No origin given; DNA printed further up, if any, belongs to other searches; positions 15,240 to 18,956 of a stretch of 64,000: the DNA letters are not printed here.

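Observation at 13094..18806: WYL regulator coupled to a PD-(D/E)xK nuclease, convergent with a 1139-aa Dna2/Nhi-like Fe-S nuclease-SF1 helicase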

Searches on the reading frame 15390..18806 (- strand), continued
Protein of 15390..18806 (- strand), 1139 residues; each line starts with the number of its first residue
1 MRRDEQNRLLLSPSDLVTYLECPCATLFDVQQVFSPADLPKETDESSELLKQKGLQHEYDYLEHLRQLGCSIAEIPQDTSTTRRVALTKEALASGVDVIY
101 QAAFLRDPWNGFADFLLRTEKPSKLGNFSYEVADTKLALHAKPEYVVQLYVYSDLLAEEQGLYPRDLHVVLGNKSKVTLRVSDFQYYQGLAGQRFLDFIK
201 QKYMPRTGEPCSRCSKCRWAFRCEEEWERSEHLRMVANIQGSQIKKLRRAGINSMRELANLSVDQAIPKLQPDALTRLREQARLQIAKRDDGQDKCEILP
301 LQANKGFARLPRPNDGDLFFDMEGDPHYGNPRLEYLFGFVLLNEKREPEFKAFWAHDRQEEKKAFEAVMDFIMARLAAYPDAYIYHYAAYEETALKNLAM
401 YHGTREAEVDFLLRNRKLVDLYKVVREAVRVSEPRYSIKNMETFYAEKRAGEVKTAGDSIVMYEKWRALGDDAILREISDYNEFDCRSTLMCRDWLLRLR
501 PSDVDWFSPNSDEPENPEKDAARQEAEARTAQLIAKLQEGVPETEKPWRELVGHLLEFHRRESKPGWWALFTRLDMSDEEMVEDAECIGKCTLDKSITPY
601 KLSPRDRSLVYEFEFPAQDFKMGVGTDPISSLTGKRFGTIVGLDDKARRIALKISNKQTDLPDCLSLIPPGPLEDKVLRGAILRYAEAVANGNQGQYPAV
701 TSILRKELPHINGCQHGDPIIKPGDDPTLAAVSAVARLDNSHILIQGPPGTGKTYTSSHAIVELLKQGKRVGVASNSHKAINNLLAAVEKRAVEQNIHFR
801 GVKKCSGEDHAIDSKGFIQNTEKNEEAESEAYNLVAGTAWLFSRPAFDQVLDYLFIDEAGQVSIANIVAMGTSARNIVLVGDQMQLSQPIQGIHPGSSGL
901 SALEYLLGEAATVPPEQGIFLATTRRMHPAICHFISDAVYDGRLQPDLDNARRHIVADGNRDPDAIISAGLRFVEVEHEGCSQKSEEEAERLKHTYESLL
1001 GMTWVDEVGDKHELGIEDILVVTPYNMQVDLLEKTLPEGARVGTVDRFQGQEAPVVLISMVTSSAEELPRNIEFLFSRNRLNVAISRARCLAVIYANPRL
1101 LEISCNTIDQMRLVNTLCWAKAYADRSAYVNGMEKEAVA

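Call 100: fold_search(model_id=the predicted structure, library=pdb)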
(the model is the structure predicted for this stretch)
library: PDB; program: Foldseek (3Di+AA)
matches with E <= 10: 1548; with E <= 0.001: 168
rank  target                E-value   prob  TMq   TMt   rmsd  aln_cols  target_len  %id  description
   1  5eax_A                2.8e-22  1.00  0.27  0.29  23.8      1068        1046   14  Crystal structure of Dna2 in complex with an ssDNA (released 2015-11-18)
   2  5ean_A                3.1e-22  1.00  0.26  0.28  34.8      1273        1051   12  Crystal structure of Dna2 in complex with a 5' overhang DNA (released 2015-11-18)
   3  4b3f                  1.7e-21  1.00  0.25  0.41  13.2       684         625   20  crystal structure of Ighmbp2 helicase (released 2012-09-26)
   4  4b3g_B                1.1e-20  1.00  0.25  0.42  12.9       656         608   20  crystal structure of Ighmbp2 helicase in complex with RNA (released 2012-09-26)
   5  5eaw_A                1.7e-20  1.00  0.27  0.28  26.6      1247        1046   13  Crystal structure of Dna2 nuclease-helicase (released 2015-11-18)
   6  4b3g_A                1.8e-19  1.00  0.24  0.40  12.8       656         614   20  crystal structure of Ighmbp2 helicase in complex with RNA (released 2012-09-26)
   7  2wjv_A                2.6e-18  1.00  0.23  0.31  13.0       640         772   20  Crystal structure of the complex between human nonsense mediated decay factors UPF1 and UPF2 (released 2009-07-07)
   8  8rd3_A                2.6e-18  1.00  0.22  0.36  13.8       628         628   20  Crystal structure of Saccharomyces cerevisiae Nmd4 protein bound to Upf1 helicase domain (released 2024-08-14)
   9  2xzl_A                4.0e-18  1.00  0.26  0.36  11.2       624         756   20  Upf1-RNA complex (released 2011-03-30)
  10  2gk6_A                7.9e-18  1.00  0.23  0.39  13.3       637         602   20  Structural and Functional insights into the human Upf1 helicase core (released 2007-01-09)
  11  2xzo_A                9.2e-18  1.00  0.26  0.42  11.3       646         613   20  Upf1 helicase - RNA complex (released 2011-03-30)
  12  6ej5                  1.6e-17  1.00  0.23  0.38  13.8       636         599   19  A conserved structural element in the RNA helicase UPF1 regulates its catalytic activity in an isoform-specific manner (released 2018-01-24)
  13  2wjy                  2.2e-17  1.00  0.23  0.30  13.1       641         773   20  Crystal structure of the complex between human nonsense mediated decay factors UPF1 and UPF2 Orthorhombic form (released 2009-07-07)
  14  9qwn_A                2.6e-17  1.00  0.24  0.31  13.3       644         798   20  Human UPF1 in complex with the histone stem loop RNA (released 2025-12-03)
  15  9q9z                  2.8e-17  1.00  0.26  0.36  11.2       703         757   17  Cryo-EM structure of the helicase core of ZNFX1 (released 2025-09-03)
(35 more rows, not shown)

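Call 110: search_protein_families(library=padloc, proteins=[window:15390-18806:-], max_evalue=10)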
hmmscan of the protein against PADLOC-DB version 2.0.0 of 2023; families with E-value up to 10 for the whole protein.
window:15390-18806:- (1139 aa): 13 families
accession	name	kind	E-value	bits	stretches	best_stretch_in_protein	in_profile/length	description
PDLC03920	MkoA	-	9.7e-47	157.9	2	830-1110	768-1089/1112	-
PDLC03921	MkoA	-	8.4e-34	114.5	2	833-1100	1276-1569/1607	-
PDLC03924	MkoC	-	1.1e-28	97.9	3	916-1113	768-959/1136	-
PDLC02895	DpdJ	-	2.6e-11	39.2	1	744-1114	65-470/2112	DpdJ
PDLC05009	PDC-S37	-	5.9e-08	29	3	740-772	308-340/1550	-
PDLC05035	PDC-S53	-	6.8e-06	22.4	2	743-808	513-572/900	-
PDLC04140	mad8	-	1.4e-05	22.8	1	739-774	26-63/314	mads_8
PDLC00059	DruK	-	0.00051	17.3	1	140-253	154-263/326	PD-(D/E)XK nuclease superfamily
PDLC01439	typeIV_DinG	-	0.011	12.5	1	740-792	34-84/575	CAS-IV-A; associated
PDLC05064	PDC-S68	-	0.012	11.3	1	740-886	700-821/1273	-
PDLC00943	Cas4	-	0.013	13.5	1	110-223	69-178/180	CRISPR-associated protein Cas4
PDLC00138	GajB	-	0.053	10.2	1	737-789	14-71/581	UrvD helicase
PDLC02372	Nhi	-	0.056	10.1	1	740-773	199-231/470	-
